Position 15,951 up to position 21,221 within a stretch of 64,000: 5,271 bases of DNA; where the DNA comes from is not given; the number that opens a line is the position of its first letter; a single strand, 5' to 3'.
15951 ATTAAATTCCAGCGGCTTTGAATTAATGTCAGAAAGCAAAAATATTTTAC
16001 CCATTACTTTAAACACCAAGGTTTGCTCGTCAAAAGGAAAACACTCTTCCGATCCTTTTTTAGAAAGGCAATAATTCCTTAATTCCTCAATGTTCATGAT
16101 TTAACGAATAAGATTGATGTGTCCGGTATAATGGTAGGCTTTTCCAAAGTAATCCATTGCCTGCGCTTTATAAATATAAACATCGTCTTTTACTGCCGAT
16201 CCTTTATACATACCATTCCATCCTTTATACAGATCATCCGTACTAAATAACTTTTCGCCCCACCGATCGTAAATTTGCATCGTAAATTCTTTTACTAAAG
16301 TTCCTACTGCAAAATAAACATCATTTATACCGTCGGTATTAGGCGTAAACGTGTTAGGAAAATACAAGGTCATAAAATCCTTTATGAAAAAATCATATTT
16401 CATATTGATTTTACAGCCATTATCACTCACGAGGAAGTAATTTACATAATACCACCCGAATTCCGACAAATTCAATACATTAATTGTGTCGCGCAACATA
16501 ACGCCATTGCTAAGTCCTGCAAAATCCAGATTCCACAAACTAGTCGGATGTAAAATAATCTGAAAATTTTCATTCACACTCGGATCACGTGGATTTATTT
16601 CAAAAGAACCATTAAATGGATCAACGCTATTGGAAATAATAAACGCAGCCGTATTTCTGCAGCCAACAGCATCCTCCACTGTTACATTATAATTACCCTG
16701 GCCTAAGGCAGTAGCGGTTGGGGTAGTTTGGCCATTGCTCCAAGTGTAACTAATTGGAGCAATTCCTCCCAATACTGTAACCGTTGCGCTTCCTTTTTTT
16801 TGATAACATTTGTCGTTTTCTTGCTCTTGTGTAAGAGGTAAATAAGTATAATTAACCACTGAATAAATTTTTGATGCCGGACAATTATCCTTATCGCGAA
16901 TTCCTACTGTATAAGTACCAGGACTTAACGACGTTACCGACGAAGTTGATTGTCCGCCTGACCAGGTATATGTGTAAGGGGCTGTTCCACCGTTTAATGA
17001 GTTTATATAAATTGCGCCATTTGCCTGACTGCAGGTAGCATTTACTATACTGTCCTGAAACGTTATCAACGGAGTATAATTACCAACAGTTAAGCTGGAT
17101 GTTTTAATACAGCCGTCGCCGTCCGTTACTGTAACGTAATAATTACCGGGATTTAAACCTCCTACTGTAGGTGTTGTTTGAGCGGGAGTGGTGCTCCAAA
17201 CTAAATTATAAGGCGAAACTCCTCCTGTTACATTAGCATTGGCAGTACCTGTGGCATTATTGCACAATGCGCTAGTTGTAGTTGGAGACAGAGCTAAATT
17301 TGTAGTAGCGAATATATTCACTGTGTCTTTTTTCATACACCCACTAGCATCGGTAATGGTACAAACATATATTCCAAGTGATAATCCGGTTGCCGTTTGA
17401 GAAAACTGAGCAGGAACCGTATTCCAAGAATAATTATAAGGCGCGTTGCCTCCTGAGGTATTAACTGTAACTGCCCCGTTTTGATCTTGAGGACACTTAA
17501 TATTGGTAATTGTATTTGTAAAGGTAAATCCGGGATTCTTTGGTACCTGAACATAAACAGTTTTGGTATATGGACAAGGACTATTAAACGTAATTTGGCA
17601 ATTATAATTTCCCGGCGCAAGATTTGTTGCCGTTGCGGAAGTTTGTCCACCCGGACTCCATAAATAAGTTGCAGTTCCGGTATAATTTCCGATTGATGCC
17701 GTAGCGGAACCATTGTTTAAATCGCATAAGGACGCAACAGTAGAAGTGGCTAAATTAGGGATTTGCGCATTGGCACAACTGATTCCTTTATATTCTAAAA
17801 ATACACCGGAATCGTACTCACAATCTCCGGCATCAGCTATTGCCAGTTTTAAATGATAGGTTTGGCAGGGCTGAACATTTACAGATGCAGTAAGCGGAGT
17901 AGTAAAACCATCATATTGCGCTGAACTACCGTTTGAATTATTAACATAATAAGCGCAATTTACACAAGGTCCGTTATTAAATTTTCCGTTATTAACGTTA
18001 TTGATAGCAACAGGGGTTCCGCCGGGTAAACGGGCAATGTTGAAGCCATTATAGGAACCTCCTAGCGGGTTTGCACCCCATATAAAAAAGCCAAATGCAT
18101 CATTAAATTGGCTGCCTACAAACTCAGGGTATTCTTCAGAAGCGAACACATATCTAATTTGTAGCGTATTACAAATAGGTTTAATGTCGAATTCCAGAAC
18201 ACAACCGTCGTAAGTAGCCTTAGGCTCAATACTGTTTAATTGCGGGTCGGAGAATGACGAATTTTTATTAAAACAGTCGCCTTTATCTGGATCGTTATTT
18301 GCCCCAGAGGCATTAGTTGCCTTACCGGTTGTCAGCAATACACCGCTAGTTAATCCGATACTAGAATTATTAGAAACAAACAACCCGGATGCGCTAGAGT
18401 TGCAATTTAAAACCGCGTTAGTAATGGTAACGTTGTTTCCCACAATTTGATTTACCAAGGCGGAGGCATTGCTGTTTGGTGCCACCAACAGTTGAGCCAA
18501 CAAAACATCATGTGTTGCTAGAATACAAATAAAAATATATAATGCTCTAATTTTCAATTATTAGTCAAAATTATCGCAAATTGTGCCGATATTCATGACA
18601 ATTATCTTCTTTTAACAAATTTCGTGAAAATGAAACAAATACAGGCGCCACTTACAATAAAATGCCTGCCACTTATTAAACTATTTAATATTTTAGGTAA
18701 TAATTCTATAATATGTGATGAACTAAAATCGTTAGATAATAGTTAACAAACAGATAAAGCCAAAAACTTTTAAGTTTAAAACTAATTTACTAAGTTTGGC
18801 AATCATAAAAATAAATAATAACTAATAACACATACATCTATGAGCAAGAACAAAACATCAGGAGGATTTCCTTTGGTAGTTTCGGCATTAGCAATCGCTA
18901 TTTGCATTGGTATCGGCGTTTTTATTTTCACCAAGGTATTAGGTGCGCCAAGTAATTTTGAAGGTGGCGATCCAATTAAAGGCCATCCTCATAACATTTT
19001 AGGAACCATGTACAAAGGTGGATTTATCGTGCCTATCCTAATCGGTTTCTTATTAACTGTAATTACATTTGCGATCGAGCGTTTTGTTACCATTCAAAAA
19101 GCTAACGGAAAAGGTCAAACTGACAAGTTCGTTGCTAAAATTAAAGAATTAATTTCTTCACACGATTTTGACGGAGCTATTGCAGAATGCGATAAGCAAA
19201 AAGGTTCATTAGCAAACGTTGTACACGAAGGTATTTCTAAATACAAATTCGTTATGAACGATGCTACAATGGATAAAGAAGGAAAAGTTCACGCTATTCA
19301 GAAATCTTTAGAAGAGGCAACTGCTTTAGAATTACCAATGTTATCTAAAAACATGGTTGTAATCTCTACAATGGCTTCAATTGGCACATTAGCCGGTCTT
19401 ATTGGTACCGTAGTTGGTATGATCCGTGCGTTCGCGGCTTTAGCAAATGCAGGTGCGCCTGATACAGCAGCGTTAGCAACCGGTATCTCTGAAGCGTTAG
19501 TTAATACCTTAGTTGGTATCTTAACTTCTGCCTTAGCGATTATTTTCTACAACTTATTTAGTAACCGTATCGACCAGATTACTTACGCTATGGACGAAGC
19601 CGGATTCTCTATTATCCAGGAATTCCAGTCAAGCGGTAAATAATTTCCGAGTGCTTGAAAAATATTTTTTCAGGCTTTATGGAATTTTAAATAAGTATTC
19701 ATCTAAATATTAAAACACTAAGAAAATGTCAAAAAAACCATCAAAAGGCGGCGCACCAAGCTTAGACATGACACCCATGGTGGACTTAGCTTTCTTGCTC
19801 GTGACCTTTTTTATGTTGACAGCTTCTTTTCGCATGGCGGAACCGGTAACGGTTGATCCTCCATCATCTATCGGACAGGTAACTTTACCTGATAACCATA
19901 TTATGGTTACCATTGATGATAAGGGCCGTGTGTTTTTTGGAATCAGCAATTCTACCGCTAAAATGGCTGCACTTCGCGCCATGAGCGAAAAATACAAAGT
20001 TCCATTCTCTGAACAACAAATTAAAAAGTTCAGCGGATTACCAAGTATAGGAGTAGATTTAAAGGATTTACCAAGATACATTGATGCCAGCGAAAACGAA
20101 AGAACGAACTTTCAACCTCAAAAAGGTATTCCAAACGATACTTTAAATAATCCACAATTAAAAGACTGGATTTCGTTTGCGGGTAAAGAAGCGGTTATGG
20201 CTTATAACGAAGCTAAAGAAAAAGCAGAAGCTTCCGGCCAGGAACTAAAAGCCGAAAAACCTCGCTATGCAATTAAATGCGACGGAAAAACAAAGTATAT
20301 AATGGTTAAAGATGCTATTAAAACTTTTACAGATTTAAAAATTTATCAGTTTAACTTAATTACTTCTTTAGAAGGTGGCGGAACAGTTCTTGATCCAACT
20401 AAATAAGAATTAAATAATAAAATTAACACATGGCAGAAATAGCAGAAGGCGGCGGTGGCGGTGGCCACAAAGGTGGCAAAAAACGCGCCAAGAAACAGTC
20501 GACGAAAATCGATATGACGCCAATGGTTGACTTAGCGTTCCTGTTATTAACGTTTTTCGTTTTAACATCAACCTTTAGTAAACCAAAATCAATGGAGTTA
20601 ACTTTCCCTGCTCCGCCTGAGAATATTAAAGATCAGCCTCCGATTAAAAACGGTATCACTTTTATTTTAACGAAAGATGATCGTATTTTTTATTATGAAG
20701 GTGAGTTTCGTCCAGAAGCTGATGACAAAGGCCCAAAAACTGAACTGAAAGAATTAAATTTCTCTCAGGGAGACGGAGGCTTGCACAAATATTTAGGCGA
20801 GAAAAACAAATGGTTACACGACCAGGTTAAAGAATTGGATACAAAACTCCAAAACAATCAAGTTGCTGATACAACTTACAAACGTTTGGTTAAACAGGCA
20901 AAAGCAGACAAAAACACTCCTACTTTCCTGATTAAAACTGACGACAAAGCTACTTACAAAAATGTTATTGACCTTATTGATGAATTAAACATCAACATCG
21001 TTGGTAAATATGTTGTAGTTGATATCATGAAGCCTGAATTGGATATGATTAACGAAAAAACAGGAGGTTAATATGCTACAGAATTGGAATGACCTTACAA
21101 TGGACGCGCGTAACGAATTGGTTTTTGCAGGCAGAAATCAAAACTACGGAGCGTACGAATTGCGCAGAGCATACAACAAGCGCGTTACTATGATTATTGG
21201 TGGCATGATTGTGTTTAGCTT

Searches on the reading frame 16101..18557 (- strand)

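Call 39: search_protein_families(library=pfam, proteins=[window:16101-18557:-], max_evalue=0.001)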
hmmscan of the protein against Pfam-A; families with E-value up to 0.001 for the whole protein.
window:16101-18557:- (818 aa): 2 families
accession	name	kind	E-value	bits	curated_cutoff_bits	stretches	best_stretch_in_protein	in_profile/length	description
PF13573.12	SprB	-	5.2e-30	103.2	28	3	347-381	1-35/37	SprB repeat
PF13585.12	CHU_C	-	1.6e-12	47.8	27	1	733-813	3-83/86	CHU_C Type IX secretion signal domain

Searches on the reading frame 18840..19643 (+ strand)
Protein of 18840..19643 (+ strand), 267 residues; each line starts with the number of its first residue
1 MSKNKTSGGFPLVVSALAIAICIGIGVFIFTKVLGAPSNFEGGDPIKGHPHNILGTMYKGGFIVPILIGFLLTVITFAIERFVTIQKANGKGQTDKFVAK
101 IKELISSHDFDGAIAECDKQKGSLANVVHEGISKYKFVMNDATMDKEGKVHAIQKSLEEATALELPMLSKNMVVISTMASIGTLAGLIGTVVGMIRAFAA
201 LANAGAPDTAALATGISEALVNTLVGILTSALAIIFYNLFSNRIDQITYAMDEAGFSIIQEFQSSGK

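Call 39: search_protein_families(library=pfam, proteins=[window:18840-19643:+], max_evalue=0.001)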
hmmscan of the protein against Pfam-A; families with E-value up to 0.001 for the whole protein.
window:18840-19643:+ (267 aa): 1 family
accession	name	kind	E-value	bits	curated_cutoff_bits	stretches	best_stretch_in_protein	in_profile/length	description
PF01618.21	MotA_ExbB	-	1.4e-29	102.9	22.9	1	126-252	8-126/127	MotA/TolQ/ExbB proton channel family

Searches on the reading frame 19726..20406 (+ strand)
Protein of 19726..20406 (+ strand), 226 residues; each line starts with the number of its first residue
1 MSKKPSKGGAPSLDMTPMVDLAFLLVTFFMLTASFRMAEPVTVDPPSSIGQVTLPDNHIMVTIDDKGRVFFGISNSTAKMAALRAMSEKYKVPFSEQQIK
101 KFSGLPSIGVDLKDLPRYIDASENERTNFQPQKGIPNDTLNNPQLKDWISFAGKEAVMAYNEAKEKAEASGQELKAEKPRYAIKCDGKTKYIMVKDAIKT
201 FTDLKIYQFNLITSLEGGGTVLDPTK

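Call 41: search_protein_families(library=pfam, proteins=[window:19726-20406:+], max_evalue=0.001)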
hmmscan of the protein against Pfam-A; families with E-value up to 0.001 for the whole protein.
window:19726-20406:+ (226 aa): 1 family
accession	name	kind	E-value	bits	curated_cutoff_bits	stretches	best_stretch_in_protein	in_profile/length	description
PF02472.21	ExbD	-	8.6e-17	61.8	25.4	1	9-214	4-126/128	Biopolymer transport protein ExbD/TolR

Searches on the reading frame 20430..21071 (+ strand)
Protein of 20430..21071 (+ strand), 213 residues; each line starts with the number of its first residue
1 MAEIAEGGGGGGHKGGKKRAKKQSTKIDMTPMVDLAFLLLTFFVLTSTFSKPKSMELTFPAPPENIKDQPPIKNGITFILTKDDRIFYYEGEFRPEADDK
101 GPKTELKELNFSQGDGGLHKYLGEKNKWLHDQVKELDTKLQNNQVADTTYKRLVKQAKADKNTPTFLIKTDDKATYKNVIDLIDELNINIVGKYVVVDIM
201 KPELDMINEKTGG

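Call 41: search_protein_families(library=pfam, proteins=[window:20430-21071:+], max_evalue=0.001)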
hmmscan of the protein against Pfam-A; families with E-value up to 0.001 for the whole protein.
window:20430-21071:+ (213 aa): 1 family
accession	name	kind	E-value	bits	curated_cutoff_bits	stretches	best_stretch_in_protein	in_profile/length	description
PF02472.21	ExbD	-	2.9e-19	69.8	25.4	1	21-194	2-121/128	Biopolymer transport protein ExbD/TolR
